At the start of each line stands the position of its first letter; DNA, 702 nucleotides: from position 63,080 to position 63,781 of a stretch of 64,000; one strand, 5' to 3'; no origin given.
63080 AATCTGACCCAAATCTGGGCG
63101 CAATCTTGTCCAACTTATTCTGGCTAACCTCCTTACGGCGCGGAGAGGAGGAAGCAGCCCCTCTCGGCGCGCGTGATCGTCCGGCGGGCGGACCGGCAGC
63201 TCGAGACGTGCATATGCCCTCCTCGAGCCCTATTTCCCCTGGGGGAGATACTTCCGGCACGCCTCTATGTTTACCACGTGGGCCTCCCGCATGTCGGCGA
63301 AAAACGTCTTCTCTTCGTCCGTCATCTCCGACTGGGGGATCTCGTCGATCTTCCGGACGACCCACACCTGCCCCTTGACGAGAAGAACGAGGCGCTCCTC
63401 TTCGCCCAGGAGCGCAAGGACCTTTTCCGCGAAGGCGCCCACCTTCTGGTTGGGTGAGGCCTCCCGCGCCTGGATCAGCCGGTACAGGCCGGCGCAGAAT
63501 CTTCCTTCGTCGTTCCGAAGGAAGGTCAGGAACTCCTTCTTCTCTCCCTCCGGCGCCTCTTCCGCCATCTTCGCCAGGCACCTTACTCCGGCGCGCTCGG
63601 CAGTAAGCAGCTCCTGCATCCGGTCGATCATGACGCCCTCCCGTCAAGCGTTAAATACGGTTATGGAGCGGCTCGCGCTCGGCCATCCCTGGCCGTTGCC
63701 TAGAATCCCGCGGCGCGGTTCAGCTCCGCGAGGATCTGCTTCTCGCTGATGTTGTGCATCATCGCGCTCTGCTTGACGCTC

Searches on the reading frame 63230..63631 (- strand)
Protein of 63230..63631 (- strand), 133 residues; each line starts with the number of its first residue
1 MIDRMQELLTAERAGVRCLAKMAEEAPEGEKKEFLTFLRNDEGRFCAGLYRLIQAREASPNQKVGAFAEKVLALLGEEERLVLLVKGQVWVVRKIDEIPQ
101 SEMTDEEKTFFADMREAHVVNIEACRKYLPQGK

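Call 11: find_encoding_contigs(protein=window:63230-63631:-, flank=10000, max_places=10)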
Protein window:63230-63631:- (133 aa): 1 contig read that carries it; 1 place shown.
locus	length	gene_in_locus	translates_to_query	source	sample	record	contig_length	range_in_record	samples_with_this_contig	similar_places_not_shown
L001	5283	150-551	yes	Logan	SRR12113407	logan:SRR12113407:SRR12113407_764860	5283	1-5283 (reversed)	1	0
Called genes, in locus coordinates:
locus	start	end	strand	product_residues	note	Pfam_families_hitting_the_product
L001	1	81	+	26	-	?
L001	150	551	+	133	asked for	PF19825:DUF6306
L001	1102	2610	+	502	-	PF00034:Cytochrom_C, PF13442:Cytochrome_CBB3 (weak), PF00034:Cytochrom_C, PF13442:Cytochrome_CBB3 (weak)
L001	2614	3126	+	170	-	PF02085:Cytochrom_CIII (faint), PF14537:Cytochrom_c3_2 (faint), PF14522:Cytochrome_C7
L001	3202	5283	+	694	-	?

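Call 12: search_protein_families(library=pfam, proteins=[window:63233-63631:-], max_evalue=0.01)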
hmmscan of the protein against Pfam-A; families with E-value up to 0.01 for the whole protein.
window:63233-63631:- (133 aa): 1 family
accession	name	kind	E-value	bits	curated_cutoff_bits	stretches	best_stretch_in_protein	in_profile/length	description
PF19825.5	DUF6306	-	1.3e-24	87.3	23.7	1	3-124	5-126/129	Domain of unknown function (DUF6306)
